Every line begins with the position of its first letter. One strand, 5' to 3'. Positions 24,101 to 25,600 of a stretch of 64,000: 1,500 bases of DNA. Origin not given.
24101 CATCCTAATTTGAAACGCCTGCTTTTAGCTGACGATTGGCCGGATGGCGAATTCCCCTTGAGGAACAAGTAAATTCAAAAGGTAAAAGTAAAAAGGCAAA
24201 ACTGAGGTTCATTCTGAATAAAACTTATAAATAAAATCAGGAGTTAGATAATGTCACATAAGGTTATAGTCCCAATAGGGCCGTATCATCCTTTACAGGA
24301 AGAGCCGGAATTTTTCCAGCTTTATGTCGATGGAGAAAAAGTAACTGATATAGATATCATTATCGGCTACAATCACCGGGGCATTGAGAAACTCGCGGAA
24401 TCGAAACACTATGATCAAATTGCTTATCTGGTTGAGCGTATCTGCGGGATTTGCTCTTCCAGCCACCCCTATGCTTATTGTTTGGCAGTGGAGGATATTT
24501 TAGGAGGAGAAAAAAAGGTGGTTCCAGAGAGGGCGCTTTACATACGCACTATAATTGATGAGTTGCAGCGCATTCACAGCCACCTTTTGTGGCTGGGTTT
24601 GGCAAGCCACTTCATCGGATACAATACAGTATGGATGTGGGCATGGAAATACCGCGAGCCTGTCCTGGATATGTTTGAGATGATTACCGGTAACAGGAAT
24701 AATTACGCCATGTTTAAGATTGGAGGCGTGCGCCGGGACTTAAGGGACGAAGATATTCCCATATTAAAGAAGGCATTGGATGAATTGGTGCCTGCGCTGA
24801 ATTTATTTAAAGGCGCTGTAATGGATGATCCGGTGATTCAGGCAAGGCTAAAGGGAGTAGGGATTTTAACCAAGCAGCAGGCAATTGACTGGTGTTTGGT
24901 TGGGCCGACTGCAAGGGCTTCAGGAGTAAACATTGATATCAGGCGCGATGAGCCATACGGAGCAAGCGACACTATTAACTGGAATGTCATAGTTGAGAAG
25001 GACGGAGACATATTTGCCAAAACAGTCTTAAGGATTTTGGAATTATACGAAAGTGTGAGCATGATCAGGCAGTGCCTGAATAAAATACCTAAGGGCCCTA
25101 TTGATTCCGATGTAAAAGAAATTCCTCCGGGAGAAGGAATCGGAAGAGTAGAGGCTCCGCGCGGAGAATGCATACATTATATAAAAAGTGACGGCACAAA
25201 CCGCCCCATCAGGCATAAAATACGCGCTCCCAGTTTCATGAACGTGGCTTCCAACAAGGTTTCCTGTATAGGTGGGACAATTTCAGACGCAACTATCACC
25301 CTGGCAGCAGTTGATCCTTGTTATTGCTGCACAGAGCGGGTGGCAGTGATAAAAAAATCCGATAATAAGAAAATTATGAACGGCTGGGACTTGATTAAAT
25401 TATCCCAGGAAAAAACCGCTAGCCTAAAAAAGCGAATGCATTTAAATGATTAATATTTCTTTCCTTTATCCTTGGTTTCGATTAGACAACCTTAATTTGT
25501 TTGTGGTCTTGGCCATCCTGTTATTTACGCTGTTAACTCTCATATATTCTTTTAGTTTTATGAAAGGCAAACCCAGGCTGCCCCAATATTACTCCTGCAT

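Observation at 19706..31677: Mrp-linked group-4 [NiFe]-hydrogenase operon fused to a sulfhydrogenase beta/gamma-like (AsrAB-like) pyridine-nucleotide module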

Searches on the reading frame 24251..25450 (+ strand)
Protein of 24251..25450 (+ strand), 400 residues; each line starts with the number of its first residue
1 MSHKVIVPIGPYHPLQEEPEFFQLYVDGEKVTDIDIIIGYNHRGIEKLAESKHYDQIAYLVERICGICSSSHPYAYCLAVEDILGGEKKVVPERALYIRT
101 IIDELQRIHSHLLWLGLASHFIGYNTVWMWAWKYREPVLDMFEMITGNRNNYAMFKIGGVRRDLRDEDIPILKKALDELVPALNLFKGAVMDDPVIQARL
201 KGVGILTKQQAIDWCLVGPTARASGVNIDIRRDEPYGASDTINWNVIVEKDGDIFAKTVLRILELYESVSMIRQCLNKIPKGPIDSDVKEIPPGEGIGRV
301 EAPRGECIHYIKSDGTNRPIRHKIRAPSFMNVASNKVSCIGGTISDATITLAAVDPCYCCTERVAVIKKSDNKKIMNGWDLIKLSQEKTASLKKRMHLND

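Call 4: search_protein_families(library=pfam, proteins=[window:24251-25450:+], max_evalue=0.01)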
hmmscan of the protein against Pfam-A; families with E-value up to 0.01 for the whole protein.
window:24251-25450:+ (400 aa): 2 families
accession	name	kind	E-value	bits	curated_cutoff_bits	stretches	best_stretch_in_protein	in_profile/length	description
PF00346.24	Complex1_49kDa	-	2.1e-69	234.1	24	2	122-291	2-171/271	Respiratory-chain NADH dehydrogenase, 49 Kd subunit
PF00374.24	NiFeSe_Hases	-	9e-14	51.7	25.8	1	43-114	1-69/508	Nickel-dependent hydrogenase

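Call 9: find_homologous_proteins(query=window:24251-25450:+, max_evalue=1e-20)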
Query window:24251-25450:+ (400 aa): 7997 proteins with E <= 1e-20 among 8000 candidates; the best 120 are listed.
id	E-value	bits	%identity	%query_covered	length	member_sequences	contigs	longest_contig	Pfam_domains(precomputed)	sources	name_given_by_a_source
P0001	1.8e-274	927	100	100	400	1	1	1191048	PF00374.25,PF00346.25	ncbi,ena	-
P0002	2.6e-252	854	90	100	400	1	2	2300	PF00374.25,PF00346.25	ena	-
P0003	2.5e-251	851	90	100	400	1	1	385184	PF00374.25,PF00346.25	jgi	-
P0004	1.7e-249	845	87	100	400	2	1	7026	PF00374.25,PF00346.25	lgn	-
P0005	4.0e-247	837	88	100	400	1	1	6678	PF00374.25,PF00346.25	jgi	jgi:membrane-bound hydrogenase subunit alpha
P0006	6.2e-247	837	88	99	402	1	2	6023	PF00374.25,PF00346.25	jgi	-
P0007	1.4e-246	836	88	99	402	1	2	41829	PF00374.25,PF00346.25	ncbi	-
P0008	3.5e-246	834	88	99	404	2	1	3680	PF00374.25,PF00346.25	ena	-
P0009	2.5e-245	832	86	99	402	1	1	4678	PF00374.25,PF00346.25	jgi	jgi:membrane-bound hydrogenase subunit alpha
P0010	3.0e-245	831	88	99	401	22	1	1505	PF00374.25,PF00346.25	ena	-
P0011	6.5e-245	830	88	99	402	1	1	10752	PF00374.25,PF00346.25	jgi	-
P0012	2.2e-244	828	87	99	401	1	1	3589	PF00374.25,PF00346.25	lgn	-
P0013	6.6e-244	827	87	99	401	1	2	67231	PF00374.25,PF00346.25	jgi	jgi:NADH-quinone oxidoreductase subunit D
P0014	1.0e-243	826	87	99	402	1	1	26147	PF00374.25,PF00346.25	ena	-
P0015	2.5e-243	825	86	99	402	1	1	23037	PF00374.25,PF00346.25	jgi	-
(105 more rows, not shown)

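Call 23: find_related_loci(query=window:24251-25450:+, collection=genome_contigs, flank=10000)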
Query window:24251-25450:+ (400 aa) in genome_contigs; peptide patterns used: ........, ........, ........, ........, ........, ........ (x = any residue, [..] = any of these).
413 stretches matched a pattern; 395 encode a relative of the query (tblastn E <= 1e-3); the best 80 are kept; 80 distinct loci.
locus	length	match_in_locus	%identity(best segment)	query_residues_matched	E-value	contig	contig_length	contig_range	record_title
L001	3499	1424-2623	87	1-400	0e+0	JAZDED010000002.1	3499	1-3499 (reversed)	MAG: Candidatus Omnitrophota bacterium isolate MEGAHIT-group-0.121 k141_1093721, whole genome shotgun sequence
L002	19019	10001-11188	86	1-396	0e+0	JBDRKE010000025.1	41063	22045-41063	MAG: Candidatus Omnitrophota bacterium isolate MEGAHIT-group-1.695 k141_4693168, whole genome shotgun sequence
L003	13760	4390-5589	86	1-400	0e+0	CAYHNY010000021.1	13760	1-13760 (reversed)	MAG TPA_asm: uncultured Planctomycetales bacterium isolate ERP119705_co14_517 genome assembly, contig: NODE_5382_length_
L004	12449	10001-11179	87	1-393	0e+0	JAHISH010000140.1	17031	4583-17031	MAG: Candidatus Omnitrophota bacterium isolate MM_PC_MetaG.mb.163 MM_PC_MetaG.mb.163_k141_942383, whole genome shotgun s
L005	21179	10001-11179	86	1-393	0e+0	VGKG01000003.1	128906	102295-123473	MAG: Candidatus Omnitrophota bacterium isolate M_DeepCast_200m_m2_189 M_DeepCast_200m_m2_189_Ga0194113_10000038, whole g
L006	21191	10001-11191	85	1-397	0e+0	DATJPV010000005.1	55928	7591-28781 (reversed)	MAG TPA_asm: Patescibacteria group bacterium isolate SMAG_U14922 k141_1991008, whole genome shotgun sequence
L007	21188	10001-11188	86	1-396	0e+0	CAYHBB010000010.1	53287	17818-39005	MAG TPA_asm: uncultured Planctomycetales bacterium isolate ERP119294_co2_534 genome assembly, contig: k141_1064675, whol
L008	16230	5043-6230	86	1-396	0e+0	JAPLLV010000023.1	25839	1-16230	MAG: Candidatus Omnitrophota bacterium isolate LacPavin_0920_WC90_MAG_47_10 LacPavin_0920_WC90_scaffold_713648, whole ge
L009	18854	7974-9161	85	1-396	0e+0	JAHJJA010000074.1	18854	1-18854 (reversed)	MAG: Candidatus Omnitrophota bacterium isolate Modern_marine_rock_biofilm.mb.15 Modern_marine_rock.mb.15_k141_427539, wh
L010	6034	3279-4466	85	1-396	0e+0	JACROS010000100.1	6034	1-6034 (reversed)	MAG: Candidatus Omnitrophota bacterium isolate NC_groundwater_1967_Pr3_S-0.2um_38_3 scaffold_887714, whole genome shotgu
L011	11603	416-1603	84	1-396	0e+0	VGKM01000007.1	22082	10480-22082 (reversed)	MAG: Candidatus Omnitrophota bacterium isolate K_DeepCast_150m_m1_084 K_DeepCast_150m_m1_084_Ga0194126_10004226, whole g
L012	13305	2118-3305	84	1-396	0e+0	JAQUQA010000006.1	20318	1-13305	MAG: Candidatus Omnitrophota bacterium isolate STD1_39 NODE_5920_length_20318_cov_10.499232_Sandtown_D1, whole genome sh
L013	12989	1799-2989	84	1-397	0e+0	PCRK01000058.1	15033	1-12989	MAG: Candidatus Omnitrophica bacterium CG23_combo_of_CG06-09_8_20_14_all_41_10 CG23_scaffold_2076_c, whole genome shotgu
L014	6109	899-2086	84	1-396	0e+0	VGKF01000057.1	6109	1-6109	MAG: Candidatus Omnitrophota bacterium isolate K_DeepCast_150m_m2_086 K_DeepCast_150m_m2_086_Ga0194126_10027557, whole g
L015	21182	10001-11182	84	1-394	0e+0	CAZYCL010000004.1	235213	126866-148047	MAG TPA_asm: uncultured Planctomycetales bacterium isolate binchicken_co44_116 genome assembly, contig: NODE_43_length_2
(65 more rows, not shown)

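Call 25: search_protein_families(library=ncbifam, proteins=[window:24251-25450:+], max_evalue=0.001)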
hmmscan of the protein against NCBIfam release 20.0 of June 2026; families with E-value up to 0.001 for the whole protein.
window:24251-25450:+ (400 aa): 15 families
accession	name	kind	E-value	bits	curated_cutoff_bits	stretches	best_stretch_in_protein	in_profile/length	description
NF004739.1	PRK06075.1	equivalog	1.5e-99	333.4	360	2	7-291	3-284/384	NADH-quinone oxidoreductase subunit D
TIGR01962.1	NuoD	equivalog_domain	2.6e-90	303.1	459.35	2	4-290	2-285/386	NADH dehydrogenase (quinone) subunit D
NF040602.1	F420_dehyd_FpoD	exception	2.8e-84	283.3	600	1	3-361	6-370/372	F420H2 dehydrogenase subunit FpoD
NF008974.0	PRK12322.1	equivalog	3.1e-83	279.8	522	1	4-356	6-359/366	NADH-quinone oxidoreductase subunit D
NF009808.0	PRK13292.1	equivalog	1.2e-71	241.7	1156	2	4-283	407-683/791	NADH-quinone oxidoreductase subunit B/C/D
NF008728.0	PRK11742.1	equivalog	3.3e-64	217.3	840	2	6-289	216-496/598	NADH-quinone oxidoreductase subunit C/D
NF005649.0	PRK07415.1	equivalog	4.4e-63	213.7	583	2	3-285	9-289/394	NAD(P)H-quinone oxidoreductase subunit H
TIGR03295.1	frhA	equivalog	7.8e-16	58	392.5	1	43-114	41-109/412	coenzyme F420 hydrogenase subunit alpha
NF033181.1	NiFeSe_hydrog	equivalog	8.1e-16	58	600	1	25-114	21-106/507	nickel-dependent hydrogenase large subunit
NF045518.1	H2_NiFeSe_large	exception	2.7e-13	49.6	780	1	24-114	20-106/485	NiFeSe hydrogenase large subunit HysA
NF040828.1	sulfhyd_ShyA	equivalog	1.1e-10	41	700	1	26-139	21-133/415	NAD(P)-dependent hydrogenase/sulfhydrogenase 2 subunit alpha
NF041785.2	VhuA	equivalog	9.4e-10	37.6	800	1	30-114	27-107/418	F420-non-reducing hydrogenase Vhu subunit A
NF007778.0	PRK10467.1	equivalog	1.1e-07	30.5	969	1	39-114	35-107/567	hydrogenase 2 large subunit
NF007550.0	PRK10170.1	equivalog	7.1e-07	28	1101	1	29-114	40-122/597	Ni/Fe-hydrogenase large subunit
NF040832.1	sulfhyd_HydA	equivalog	0.00021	20.5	880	0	27-135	24-131/426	NADPH-dependent hydrogenase/sulfhydrogenase 1 subunit alpha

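Call 46: search_protein_families(library=pfam, proteins=[L005:11199-11813:+], max_evalue=0.00001)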
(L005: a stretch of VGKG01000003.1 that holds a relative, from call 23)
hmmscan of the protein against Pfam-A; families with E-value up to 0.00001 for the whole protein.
L005:11199-11813:+ (205 aa): 1 family
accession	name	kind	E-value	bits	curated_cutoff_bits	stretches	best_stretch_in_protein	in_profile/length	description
PF01895.24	PhoU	-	1.1e-17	64.6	23.5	1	11-98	1-89/89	PhoU domain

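Call 47: search_solved_structures(query=window:24251-25450:+, max_evalue=1e-10, show_alignments=1)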
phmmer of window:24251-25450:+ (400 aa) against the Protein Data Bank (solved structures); distinct sequences matched with E-value up to 1e-10: 58.
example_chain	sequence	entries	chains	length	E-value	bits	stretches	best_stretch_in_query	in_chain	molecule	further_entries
6cfw_L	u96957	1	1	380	4.9e-85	288.7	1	5-363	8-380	Membrane-bound hydrogenase subunit alpha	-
7z0s_E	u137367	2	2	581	4.8e-76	259.1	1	6-385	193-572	Formate hydrogenlyase subunit 5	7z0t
2fug_4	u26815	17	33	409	3.1e-67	230.1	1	7-293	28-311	NADH-quinone oxidoreductase chain 4 | NADH-QUINONE OXIDOREDUCTASE SUBUNIT 4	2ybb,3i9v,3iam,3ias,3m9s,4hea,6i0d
7q5y_B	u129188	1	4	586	1.3e-60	208.2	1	5-287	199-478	NADH-quinone oxidoreductase subunit C/D 2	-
8e9g_D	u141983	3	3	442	4.1e-56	193.5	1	3-289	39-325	NADH-quinone oxidoreductase subunit D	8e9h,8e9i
6hum_H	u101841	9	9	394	8.6e-56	192.4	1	4-286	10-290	NAD(P)H-quinone oxidoreductase subunit H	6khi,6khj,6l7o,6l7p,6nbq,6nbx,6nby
7eu3_H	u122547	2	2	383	5.9e-53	183.1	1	6-286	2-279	NAD(P)H-quinone oxidoreductase subunit H, chloroplastic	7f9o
7arc_D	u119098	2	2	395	4.6e-52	180.1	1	7-312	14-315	ND7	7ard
9grx_H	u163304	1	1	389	1.3e-51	178.6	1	5-286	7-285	NAD(P)H-quinone oxidoreductase subunit H, chloroplastic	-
7wfg_H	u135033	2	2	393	2.7e-51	177.6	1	5-285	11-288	NAD(P)H-quinone oxidoreductase subunit H, chloroplastic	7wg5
9iho_D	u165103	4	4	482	1.5e-50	175.2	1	8-299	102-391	NUCM (49 kDa) subunit of mitochondrial NADH:ubiquinone oxidoreductase (Complex I)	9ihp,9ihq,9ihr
6u8y_L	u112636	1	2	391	2.2e-50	174.6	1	9-357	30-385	NADH dehydrogenase subunit D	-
9f5x_E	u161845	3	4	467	4.6e-50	173.5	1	8-297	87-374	NADH:ubiquinone oxidoreductase 49 kD subunit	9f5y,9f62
7awt_D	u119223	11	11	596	1.8e-49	171.6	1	7-289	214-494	NADH-quinone oxidoreductase subunit C/D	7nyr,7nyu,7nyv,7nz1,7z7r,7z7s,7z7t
9taj_C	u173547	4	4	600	1.9e-49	171.5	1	7-289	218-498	NADH-quinone oxidoreductase subunit C/D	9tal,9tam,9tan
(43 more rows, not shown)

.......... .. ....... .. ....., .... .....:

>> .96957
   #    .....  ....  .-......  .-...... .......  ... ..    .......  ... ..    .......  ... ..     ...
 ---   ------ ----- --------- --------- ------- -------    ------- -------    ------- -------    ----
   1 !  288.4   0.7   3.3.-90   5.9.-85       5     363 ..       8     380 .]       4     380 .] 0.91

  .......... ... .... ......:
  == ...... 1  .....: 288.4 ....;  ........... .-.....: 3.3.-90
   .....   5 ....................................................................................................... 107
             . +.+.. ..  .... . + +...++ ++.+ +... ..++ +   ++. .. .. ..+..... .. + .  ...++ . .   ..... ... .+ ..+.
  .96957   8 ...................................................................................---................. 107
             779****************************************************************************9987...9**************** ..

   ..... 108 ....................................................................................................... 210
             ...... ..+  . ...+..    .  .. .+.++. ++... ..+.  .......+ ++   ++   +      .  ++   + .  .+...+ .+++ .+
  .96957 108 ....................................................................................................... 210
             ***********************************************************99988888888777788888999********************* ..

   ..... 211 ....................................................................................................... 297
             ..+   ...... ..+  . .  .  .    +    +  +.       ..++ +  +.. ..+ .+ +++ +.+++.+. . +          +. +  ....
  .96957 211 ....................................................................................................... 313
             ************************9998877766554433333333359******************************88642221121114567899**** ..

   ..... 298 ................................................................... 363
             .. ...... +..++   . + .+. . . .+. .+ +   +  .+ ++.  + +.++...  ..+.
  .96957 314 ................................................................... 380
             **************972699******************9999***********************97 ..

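Call 61: search_protein_representatives(protein=window:24251-25450:+)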
Query: 400 residues. Proteins with E-value up to 0.001 (for the whole library): 9043; up to 1e-10: 4170; up to 1e-30: 837. The best 150 are listed.
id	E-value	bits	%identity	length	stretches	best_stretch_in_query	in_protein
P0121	3.8e-153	526.3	56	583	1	5-395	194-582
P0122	6.7e-153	525.4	59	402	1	2-396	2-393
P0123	4.6e-116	404.1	63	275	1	6-279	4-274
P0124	3.9e-110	384.6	45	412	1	12-392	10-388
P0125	2.0e-109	382.3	60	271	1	129-396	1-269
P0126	2.2e-106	372.3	50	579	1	6-373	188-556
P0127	3.9e-106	371.4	64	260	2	1-207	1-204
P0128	1.9e-105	369.1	45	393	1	4-373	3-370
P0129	9.8e-103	360.2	44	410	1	3-379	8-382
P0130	1.5e-101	356.3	47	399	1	4-372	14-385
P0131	1.4e-100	353.1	45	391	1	2-376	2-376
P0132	1.5e-97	343.2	42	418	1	5-387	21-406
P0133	2.7e-96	339.0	44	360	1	5-363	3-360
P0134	4.2e-95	335.1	47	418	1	5-368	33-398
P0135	6.2e-95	334.5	45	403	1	6-376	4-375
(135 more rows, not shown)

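Call 62: list_cluster_members(proteins=[P0121, P0122, P0124, P0126, P0128, P0129, P0130, P0131, P0132, P0134])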
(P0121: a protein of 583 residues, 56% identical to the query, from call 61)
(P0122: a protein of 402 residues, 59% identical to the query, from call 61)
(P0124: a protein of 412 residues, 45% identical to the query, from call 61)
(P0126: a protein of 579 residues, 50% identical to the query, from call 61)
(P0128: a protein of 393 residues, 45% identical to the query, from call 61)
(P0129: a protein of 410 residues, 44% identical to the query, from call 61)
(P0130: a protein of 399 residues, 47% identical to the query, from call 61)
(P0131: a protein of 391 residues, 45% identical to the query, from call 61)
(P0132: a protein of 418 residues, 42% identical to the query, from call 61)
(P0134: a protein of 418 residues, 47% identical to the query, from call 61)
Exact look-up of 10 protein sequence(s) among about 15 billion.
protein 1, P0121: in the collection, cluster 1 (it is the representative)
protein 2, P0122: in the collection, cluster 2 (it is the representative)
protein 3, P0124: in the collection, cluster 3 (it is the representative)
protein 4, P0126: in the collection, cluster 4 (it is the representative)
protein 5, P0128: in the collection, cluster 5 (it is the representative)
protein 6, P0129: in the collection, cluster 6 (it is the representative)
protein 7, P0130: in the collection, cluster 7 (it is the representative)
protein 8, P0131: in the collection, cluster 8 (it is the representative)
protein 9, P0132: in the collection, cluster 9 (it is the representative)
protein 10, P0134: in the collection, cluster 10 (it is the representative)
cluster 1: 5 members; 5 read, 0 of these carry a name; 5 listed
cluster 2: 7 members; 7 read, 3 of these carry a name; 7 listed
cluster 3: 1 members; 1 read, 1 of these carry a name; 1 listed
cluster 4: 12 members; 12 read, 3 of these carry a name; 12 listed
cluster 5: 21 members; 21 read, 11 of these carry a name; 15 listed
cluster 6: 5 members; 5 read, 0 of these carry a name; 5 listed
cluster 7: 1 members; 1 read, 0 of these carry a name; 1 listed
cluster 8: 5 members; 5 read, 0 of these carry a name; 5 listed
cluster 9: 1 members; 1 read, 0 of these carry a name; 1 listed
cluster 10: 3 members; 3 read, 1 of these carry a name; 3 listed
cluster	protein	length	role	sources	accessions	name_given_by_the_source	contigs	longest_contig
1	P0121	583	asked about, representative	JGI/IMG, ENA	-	-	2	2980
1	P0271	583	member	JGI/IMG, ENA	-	-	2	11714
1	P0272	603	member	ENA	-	-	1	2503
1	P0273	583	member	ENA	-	-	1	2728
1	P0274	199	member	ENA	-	-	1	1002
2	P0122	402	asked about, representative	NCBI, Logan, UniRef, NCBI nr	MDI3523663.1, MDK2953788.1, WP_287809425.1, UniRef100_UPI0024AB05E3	nickel-dependent hydrogenase large subunit [Kosmotoga sp.] | hydrogenase large subunit n=1 Tax=Kosmotoga sp. TaxID=1955248 RepID=UPI0024AB05E3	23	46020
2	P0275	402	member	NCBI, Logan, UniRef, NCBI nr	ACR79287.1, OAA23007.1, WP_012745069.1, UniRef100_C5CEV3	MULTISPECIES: nickel-dependent hydrogenase large subunit [Kosmotoga] | NADH-ubiquinone oxidoreductase chain 49kDa n=1 Tax=Kosmotoga olearia (strain ATCC ...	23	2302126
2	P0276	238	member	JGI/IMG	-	NADH-quinone oxidoreductase subunit D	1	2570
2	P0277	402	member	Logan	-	-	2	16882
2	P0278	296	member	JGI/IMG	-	-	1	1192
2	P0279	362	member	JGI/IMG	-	-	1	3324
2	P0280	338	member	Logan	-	-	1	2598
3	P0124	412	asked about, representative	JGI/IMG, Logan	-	membrane-bound hydrogenase subunit alpha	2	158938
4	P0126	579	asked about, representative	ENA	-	-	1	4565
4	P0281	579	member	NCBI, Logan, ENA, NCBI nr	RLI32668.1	hypothetical protein DRO51_01260 [Candidatus Bathyarchaeota archaeon] | MAG: hypothetical protein DRO51_01260 [Candidatus Bathyarchaeota archaeon]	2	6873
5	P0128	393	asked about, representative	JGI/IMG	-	NADH-quinone oxidoreductase subunit D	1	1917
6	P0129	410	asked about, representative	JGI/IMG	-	-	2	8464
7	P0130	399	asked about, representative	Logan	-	-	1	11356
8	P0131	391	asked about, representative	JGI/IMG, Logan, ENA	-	-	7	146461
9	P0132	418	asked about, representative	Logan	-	-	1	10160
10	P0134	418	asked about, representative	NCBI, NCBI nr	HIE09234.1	MAG TPA: Fe-S-binding domain-containing protein, partial [Armatimonadetes bacterium] | Fe-S-binding domain-containing protein [Armatimonadota bacterium]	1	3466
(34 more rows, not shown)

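Call 63: find_encoding_contigs(protein=P0275, flank=10000, max_places=2)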
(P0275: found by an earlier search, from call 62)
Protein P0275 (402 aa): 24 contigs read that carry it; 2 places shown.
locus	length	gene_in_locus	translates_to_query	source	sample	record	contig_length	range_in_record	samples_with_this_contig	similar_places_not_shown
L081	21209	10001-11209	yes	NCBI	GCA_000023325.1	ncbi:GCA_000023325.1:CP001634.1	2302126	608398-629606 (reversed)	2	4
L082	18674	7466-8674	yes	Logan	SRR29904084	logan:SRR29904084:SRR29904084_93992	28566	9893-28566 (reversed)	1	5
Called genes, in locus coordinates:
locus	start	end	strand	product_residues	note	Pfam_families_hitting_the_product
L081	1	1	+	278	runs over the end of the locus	-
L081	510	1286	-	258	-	PF00294:PfkB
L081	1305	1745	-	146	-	-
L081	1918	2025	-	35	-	-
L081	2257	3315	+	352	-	PF01022:HTH_5, PF12802:MarR_2 (weak), PF12840:HTH_20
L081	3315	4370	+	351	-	PF12840:HTH_20, PF01022:HTH_5, PF13412:HTH_24 (weak)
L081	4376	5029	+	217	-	PF00702:Hydrolase, PF13419:HAD_2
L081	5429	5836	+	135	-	-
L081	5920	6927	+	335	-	PF13237:Fer4_10 (faint), PF13534:Fer4_17 (faint), PF13187:Fer4_9 (faint), PF00037:Fer4 (faint), PF17179:Fer4_22, PF13746:Fer4_18 (weak)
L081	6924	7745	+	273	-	PF00970:FAD_binding_6 (weak), PF00175:NAD_binding_1, PF10418:DHODB_Fe-S_bind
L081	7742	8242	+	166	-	PF13247:Fer4_11, PF12838:Fer4_7 (weak), PF13187:Fer4_9 (weak), PF00037:Fer4 (weak)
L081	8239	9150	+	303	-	PF00146:NADHdh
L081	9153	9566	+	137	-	PF01058:Oxidored_q6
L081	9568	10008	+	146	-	PF00329:Complex1_30kDa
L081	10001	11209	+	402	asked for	PF00374:NiFeSe_Hases, PF00346:Complex1_49kDa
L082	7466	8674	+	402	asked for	PF00374:NiFeSe_Hases, PF00346:Complex1_49kDa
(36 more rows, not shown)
